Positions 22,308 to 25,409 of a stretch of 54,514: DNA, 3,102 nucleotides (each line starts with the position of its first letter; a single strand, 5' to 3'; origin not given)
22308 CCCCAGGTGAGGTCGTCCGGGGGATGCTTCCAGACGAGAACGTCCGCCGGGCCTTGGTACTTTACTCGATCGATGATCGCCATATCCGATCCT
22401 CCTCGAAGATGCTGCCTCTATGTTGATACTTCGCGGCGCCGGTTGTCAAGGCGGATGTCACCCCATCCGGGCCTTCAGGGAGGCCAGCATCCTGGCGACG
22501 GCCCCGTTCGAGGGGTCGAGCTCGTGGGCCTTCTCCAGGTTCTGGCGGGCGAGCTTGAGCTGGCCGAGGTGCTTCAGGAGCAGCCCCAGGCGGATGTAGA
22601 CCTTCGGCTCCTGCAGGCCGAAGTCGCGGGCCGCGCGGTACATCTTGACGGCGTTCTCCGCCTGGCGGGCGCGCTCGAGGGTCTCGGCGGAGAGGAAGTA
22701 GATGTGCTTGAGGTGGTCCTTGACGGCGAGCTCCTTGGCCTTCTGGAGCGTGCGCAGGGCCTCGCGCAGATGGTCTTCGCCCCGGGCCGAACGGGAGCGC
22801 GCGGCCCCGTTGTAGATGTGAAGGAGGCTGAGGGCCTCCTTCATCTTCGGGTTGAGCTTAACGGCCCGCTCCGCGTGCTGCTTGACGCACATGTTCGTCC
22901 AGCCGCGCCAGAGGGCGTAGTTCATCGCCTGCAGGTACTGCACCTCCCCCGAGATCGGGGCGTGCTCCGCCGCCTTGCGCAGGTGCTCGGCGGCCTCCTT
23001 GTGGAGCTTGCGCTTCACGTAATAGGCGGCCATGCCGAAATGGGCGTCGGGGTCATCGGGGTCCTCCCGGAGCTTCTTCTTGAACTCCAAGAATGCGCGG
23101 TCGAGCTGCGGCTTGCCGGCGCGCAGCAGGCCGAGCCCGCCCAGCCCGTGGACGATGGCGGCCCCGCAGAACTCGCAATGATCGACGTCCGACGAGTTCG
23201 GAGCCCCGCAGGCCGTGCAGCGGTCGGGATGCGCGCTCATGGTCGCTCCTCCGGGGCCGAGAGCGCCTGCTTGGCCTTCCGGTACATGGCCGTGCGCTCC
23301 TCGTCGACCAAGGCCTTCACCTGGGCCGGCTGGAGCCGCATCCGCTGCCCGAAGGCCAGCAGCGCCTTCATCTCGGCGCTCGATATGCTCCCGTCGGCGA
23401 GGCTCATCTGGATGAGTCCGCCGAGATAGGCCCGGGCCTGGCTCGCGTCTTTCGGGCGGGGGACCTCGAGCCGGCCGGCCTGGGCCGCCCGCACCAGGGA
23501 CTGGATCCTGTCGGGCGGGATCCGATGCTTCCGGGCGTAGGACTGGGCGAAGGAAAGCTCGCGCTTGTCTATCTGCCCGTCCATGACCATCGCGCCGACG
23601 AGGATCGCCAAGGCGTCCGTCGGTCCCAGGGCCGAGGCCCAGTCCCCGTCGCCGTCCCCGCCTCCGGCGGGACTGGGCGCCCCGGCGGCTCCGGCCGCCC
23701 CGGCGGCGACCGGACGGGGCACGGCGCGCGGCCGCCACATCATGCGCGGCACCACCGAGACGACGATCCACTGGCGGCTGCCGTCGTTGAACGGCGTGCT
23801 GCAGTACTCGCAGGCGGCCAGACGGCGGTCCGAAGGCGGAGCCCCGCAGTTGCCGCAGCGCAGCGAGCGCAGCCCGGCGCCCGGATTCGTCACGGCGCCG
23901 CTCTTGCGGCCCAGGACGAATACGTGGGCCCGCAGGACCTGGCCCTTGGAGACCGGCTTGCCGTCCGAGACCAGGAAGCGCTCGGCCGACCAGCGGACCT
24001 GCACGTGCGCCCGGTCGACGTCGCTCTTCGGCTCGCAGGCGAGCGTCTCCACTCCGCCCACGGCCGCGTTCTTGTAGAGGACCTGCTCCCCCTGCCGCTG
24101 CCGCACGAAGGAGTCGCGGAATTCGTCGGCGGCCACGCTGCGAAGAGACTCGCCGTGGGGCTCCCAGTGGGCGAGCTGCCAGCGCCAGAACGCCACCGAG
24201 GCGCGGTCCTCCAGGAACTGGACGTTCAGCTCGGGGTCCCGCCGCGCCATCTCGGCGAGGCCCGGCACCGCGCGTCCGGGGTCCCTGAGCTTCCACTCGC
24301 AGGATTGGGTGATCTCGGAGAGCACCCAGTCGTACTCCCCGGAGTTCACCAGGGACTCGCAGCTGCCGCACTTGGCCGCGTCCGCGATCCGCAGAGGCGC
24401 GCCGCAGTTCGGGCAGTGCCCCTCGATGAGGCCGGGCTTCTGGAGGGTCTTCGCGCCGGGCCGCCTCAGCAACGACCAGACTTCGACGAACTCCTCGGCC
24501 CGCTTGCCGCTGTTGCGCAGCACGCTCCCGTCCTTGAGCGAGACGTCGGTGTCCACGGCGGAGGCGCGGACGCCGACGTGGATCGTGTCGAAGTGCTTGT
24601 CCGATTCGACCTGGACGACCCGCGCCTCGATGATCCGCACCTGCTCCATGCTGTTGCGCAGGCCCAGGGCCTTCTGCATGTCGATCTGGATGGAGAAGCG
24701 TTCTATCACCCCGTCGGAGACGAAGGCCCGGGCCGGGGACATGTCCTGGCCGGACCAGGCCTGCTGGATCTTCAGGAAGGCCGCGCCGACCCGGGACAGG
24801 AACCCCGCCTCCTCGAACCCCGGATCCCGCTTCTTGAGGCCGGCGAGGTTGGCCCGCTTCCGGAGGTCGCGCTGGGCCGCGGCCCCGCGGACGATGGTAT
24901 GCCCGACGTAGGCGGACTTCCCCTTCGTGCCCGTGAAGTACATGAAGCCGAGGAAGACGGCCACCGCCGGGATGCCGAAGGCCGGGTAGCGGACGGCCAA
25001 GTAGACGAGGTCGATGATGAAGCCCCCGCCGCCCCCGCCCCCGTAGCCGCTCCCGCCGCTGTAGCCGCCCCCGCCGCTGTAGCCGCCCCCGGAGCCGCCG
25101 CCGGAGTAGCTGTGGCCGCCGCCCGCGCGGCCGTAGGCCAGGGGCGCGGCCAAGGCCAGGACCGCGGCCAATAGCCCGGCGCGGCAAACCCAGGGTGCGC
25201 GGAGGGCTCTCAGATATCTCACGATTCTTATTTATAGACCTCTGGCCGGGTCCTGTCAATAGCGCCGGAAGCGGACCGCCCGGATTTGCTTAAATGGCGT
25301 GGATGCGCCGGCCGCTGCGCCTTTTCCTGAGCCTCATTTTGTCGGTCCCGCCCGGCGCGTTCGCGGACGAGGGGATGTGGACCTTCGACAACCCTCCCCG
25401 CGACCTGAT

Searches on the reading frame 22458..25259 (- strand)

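Call 6: search_protein_families(library=pfam, proteins=[window:22458-25259:-], max_evalue=0.001)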
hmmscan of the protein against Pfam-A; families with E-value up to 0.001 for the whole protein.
window:22458-25259:- (933 aa): 8 families
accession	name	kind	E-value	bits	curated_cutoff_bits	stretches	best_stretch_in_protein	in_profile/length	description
PF00515.34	TPR_1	-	1.5e-09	37.7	27.8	1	885-918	1-34/34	Tetratricopeptide repeat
PF07719.23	TPR_2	-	4.3e-08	33.1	27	1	885-918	1-34/34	Tetratricopeptide repeat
PF13181.12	TPR_8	-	2.5e-06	27.7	25.7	1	886-918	2-34/34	Tetratricopeptide repeat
PF14559.12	TPR_19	-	7.7e-05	23.4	25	1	718-778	6-66/68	Tetratricopeptide repeat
PF13424.12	TPR_12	-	9.8e-05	22.9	30.1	0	887-915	5-33/77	Tetratricopeptide repeat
PF13414.12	TPR_11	-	0.00023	21.3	26.8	0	894-918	3-27/42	TPR repeat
PF13428.12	TPR_14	-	0.00028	21.7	23.5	0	885-927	1-43/44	Tetratricopeptide repeat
PF13431.12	TPR_17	-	0.0006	20.3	24.4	0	730-753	6-29/34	Tetratricopeptide repeat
